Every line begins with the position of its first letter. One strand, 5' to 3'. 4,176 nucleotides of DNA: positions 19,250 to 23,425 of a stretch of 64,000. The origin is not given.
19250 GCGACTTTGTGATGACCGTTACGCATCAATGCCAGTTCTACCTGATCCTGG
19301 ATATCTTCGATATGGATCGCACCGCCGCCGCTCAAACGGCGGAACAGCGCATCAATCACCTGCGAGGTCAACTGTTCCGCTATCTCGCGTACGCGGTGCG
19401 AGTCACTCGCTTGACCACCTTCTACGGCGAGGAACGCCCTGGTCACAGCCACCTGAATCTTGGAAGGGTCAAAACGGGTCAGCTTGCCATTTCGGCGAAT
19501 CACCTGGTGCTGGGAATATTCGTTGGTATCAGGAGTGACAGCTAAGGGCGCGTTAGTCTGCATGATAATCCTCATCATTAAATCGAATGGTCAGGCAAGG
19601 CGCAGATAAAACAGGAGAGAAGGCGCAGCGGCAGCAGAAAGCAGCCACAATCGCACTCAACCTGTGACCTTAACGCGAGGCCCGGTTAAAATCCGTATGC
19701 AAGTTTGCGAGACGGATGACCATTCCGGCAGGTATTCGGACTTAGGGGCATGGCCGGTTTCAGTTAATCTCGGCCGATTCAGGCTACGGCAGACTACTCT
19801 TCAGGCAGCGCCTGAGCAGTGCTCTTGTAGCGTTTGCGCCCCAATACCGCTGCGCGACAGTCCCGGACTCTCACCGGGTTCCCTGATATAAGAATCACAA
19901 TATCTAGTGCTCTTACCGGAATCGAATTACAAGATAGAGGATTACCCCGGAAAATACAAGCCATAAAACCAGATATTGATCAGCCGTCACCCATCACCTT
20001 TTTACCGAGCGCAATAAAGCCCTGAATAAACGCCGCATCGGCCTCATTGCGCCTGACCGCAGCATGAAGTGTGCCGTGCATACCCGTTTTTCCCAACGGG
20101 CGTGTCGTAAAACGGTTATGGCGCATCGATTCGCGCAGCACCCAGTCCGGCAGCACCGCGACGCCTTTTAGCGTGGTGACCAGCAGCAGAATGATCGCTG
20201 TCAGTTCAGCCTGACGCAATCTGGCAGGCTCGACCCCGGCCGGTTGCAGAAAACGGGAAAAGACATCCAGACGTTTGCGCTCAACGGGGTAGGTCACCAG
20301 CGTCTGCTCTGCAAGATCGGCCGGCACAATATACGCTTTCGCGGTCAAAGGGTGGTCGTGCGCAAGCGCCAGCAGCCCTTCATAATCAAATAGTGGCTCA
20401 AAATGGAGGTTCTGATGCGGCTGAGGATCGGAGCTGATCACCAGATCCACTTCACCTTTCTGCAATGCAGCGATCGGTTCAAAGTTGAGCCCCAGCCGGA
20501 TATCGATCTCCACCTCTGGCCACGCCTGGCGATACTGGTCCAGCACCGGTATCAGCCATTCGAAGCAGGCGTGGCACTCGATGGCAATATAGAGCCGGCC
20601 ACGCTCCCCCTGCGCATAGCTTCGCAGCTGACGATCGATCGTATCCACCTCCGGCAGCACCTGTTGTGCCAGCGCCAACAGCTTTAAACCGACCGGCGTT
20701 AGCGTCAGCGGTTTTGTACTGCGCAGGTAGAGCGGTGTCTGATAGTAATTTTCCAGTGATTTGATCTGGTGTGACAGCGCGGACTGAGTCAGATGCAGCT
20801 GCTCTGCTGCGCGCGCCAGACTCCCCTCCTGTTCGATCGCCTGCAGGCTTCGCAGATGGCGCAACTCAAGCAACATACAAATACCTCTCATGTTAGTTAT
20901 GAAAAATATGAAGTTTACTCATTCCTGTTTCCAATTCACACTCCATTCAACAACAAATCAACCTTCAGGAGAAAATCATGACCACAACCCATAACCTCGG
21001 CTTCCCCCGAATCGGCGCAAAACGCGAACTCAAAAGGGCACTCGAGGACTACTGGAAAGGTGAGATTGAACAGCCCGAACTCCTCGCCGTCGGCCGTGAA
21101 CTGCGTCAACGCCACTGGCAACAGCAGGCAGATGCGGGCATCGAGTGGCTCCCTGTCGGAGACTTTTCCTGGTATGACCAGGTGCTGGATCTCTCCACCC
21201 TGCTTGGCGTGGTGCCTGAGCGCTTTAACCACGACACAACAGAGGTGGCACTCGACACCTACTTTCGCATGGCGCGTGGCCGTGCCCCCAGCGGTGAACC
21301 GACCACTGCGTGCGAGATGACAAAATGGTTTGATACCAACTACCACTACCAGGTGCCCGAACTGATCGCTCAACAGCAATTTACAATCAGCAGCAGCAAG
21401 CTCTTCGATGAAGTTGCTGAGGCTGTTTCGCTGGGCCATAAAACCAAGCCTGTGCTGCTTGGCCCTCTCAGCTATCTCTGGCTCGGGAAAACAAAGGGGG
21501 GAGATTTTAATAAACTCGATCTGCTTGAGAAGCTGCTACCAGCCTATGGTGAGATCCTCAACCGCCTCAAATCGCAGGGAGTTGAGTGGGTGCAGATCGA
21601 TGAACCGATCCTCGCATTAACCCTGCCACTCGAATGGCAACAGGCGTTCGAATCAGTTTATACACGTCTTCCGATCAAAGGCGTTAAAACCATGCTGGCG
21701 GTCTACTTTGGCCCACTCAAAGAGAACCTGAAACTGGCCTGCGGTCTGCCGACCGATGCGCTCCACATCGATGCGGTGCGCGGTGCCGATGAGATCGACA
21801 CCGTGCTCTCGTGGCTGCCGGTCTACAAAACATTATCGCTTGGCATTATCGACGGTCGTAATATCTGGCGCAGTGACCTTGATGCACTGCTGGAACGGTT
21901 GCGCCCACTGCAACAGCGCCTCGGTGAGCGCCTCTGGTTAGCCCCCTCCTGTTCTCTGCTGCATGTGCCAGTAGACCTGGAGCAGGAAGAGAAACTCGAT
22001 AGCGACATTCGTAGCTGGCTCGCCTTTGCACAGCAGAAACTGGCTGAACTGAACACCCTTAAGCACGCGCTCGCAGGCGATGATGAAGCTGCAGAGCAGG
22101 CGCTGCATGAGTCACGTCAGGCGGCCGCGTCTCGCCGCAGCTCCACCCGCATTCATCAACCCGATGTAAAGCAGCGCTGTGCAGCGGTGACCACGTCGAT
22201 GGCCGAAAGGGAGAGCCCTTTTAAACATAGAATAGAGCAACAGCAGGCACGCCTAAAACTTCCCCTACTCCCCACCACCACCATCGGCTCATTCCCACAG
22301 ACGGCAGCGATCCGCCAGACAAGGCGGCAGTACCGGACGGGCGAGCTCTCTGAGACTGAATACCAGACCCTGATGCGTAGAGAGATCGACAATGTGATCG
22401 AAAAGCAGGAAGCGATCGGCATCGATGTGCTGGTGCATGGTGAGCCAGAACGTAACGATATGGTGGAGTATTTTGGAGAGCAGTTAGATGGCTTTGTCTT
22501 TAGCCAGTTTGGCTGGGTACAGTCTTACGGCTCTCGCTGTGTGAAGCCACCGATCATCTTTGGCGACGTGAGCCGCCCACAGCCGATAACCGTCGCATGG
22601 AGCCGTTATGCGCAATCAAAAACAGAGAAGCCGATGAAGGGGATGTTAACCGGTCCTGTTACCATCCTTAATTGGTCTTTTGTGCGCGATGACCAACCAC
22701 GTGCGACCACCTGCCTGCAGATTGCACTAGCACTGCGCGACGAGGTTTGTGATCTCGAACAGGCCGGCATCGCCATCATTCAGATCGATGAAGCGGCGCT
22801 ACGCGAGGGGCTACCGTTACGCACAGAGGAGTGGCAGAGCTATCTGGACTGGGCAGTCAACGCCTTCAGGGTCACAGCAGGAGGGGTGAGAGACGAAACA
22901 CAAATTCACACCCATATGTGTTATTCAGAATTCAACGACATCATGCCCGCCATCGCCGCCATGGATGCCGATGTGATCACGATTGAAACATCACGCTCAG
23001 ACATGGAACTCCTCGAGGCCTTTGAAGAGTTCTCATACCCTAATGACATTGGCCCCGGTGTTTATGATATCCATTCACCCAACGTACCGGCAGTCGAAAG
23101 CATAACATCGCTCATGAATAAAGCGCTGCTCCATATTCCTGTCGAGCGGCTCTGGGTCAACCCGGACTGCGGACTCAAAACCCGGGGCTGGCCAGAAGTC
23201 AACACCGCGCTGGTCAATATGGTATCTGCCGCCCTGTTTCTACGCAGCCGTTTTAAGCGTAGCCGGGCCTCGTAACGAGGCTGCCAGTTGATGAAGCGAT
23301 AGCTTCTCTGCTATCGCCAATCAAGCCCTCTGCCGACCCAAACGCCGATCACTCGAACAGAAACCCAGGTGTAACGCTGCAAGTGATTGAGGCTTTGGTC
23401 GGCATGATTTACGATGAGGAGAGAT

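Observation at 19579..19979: Cobalamin riboswitch with intrinsic terminator in the nrdAB leader, adjacent to riboswitch-free metE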

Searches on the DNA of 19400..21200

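Call 11: search_rna_families(source=window, start=19400, end=21200, threshold=evalue, max_evalue=10)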
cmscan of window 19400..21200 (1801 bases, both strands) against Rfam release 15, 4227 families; matches with E-value up to 10: 5.
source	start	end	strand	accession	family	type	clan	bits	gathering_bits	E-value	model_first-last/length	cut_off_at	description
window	19710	19935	-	RF00174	Cobalamin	Cis-reg; riboswitch;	CL00101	61.4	31.5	2.6e-14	1-189/189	no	Cobalamin riboswitch aptamer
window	20856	20984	-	RF01295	SCARNA7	Gene; snRNA; snoRNA; scaRNA;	-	19.4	65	0.04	1-330/330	no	Small Cajal body-specific RNA 7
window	20377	20427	+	RF00287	SNORD44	Gene; snRNA; snoRNA; CD-box;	CL00060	16.9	40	2.7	1-61/61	no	Small nucleolar RNA SNORD44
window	19553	19581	-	RF01304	sR5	Gene; snRNA; snoRNA; CD-box;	-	14.8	40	2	1-53/53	no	Small nucleolar RNA sR5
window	20923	20980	+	RF03012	Mu-gpT-DE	Gene; sRNA;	-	14.5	49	5.1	1-53/53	no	Mu-gpT-DE RNA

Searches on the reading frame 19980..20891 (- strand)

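Call 4: search_protein_families(library=ncbifam, proteins=[window:19980-20891:-])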
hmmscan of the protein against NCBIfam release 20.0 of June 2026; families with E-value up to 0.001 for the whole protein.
window:19980-20891:- (303 aa): 56 families (the best 25 are shown)
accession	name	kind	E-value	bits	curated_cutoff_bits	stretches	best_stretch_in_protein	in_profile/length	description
NF011950.0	PRK15421.1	equivalog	1.6e-82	277.7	382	1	8-295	2-284/317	HTH-type transcriptional regulator MetR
NF045775.1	acetoin_reg_AlsR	exception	1.7e-36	126.2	430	1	8-294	1-286/290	acetoin biosynthesis transcriptional regulator AlsR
TIGR03339.1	phn_lysR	subfamily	2.8e-35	121.9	341.1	1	13-268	2-251/279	aminoethylphosphonate catabolism associated LysR family transcriptional regulator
NF053705.1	TransRegGltCGpos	equivalog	1.4e-31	109.8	350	1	8-259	1-253/300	glutamate biosynthesis transcriptional regulator GltC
NF007439.0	PRK09986.1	equivalog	2e-30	106.2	290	1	8-251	7-253/296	LysR family transcriptional regulator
NF008416.0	PRK11242.1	equivalog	2.1e-30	106.1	277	1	9-257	2-251/300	transcriptional regulator CynR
NF007385.0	PRK09906.1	equivalog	8.9e-29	100.6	356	1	8-296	1-287/296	DNA-binding transcriptional regulator HcaR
NF045990.1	TransRegCbbRRhodb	equivalog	1.3e-28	99.9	450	1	8-200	6-199/304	LysR family regulator CbbR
NF047520.1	trans_act_CidR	equivalog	1.5e-27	96.6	415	1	9-290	2-282/292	cidABC operon transcriptional activator CidR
NF008722.0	PRK11716.1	equivalog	1.6e-27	96.3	246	1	9-291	2-285/293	HTH-type transcriptional activator IlvY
TIGR02424.1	TF_pcaQ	equivalog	1.3e-26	93.3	303.8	1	8-284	3-282/300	pca operon transcription factor PcaQ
NF008352.0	PRK11139.1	subfamily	1.4e-26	93.3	288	1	10-224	8-213/305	transcriptional regulator GcvA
NF009327.0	PRK12684.1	subfamily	3.7e-24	85.5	402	1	10-289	3-284/313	CysB family HTH-type transcriptional regulator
NF047711.1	PutUtilRegPtrR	equivalog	7.2e-24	84.4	400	1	9-295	2-281/283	putrescine utilization regulator PtrR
NF009326.0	PRK12681.1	equivalog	9.2e-23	81.2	436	1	12-247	5-243/324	HTH-type transcriptional regulator CysB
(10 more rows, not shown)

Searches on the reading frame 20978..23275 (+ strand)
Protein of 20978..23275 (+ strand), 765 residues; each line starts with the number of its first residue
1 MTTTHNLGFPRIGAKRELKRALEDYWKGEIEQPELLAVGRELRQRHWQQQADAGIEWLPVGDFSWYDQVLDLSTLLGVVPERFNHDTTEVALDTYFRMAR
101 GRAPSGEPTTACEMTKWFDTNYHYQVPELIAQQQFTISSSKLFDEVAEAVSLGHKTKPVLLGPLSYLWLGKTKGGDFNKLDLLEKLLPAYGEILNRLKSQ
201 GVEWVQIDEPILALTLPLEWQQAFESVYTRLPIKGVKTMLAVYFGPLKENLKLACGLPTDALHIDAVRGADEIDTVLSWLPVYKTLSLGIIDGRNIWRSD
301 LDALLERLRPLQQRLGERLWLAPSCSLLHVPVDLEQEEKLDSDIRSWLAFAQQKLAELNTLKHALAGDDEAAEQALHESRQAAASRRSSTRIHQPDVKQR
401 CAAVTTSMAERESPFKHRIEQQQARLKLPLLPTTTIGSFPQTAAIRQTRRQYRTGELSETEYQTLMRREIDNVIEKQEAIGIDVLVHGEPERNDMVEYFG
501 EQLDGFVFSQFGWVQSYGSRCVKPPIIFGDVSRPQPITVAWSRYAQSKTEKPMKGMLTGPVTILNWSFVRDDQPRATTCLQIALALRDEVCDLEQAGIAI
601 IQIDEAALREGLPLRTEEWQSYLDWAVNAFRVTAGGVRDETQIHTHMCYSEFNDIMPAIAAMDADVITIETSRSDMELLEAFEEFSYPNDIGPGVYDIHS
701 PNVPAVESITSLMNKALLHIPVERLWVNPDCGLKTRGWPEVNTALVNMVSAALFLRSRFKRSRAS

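Call 4: search_protein_families(library=ncbifam, proteins=[window:20978-23275:+])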
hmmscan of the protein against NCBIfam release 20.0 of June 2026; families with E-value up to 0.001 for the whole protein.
window:20978-23275:+ (765 aa): 11 families
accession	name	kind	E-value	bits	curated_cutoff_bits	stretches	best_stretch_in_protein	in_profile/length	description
NF003556.0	PRK05222.1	equivalog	0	1185.9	541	1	1-760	1-749/750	5-methyltetrahydropteroyltriglutamate--homocysteine S-methyltransferase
TIGR01371.1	met_syn_B12ind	equivalog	0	1121.4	929.95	1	7-757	1-753/754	5-methyltetrahydropteroyltriglutamate--homocysteine S-methyltransferase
NF003317.0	PRK04326.1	equivalog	1.8e-83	280.6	406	2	427-762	5-329/340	methionine synthase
NF002119.0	PRK00957.1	equivalog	5.3e-34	117.8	258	1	431-752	2-301/306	methionine synthase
NF006589.0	PRK09121.1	equivalog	2.7e-29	102.3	392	1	430-735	4-316/342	methionine synthase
NF002272.0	PRK01207.1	equivalog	6.4e-19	68.3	399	1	433-751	6-335/343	methionine synthase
NF004875.0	PRK06233.1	equivalog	1.2e-10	40.8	576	1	435-506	14-85/373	vitamin B12 independent methionine synthase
NF005085.0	PRK06520.1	subfamily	5.1e-09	35.7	313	1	434-505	11-82/368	5-methyltetrahydropteroyltriglutamate--homocysteine S-methyltransferase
NF006349.0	PRK08575.1-2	equivalog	2.3e-07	30.5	322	1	111-296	80-267/323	5-methyltetrahydropteroyltriglutamate--homocysteine methyltransferase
NF006350.0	PRK08575.1-4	equivalog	9.7e-07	28.5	361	0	434-612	5-184/309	5-methyltetrahydropteroyltriglutamate--homocysteine methyltransferase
NF005029.0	PRK06438.1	equivalog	0.0008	19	428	0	112-200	81-172/293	hypothetical protein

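Call 9: find_encoding_contigs(protein=window:20978-23275:+, flank=10000, max_places=6)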
Protein window:20978-23275:+ (765 aa): 6 contigs read that carry it; 1 place shown.
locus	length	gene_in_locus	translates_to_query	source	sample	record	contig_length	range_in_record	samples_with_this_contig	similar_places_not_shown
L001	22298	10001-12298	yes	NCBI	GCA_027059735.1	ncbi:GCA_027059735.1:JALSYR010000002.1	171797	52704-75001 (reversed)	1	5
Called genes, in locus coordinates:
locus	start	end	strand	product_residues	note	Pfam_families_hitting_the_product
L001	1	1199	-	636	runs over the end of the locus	PF02784:Orn_Arg_deC_N, PF17810:Arg_decarb_HB, PF17944:Arg_decarbox_C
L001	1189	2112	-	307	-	PF00491:Arginase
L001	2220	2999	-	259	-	PF00034:Cytochrom_C (faint), PF13442:Cytochrome_CBB3 (faint)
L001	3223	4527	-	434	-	PF00270:DEAD, PF00271:Helicase_C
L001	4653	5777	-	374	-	PF00268:Ribonuc_red_sm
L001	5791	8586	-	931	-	PF03477:ATP-cone, PF00317:Ribonuc_red_lgN, PF02867:Ribonuc_red_lgC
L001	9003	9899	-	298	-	PF00126:HTH_1, PF03466:LysR_substrate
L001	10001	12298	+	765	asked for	PF08267:Meth_synt_1, PF01717:Meth_synt_2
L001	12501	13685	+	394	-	PF27187:APC_Aq_097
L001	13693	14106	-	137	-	PF00472:RF-1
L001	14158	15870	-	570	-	PF00682:HMGL-like, PF22615:IPMS_D2, PF08502:LeuA_dimer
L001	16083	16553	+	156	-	PF13404:HTH_AsnC-type, PF13412:HTH_24, PF01047:MarR (weak), PF08279:HTH_11 (faint), PF01037:AsnC_trans_reg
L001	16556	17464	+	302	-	PF01263:Aldose_epim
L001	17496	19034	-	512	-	PF09360:zf-CDGSH, PF01645:Glu_synthase, PF01070:FMN_dh (faint)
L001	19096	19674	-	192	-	PF00210:Ferritin (weak), PF02915:Rubrerythrin, PF23458:DUF7130 (weak), PF21349:RUBY_RBDX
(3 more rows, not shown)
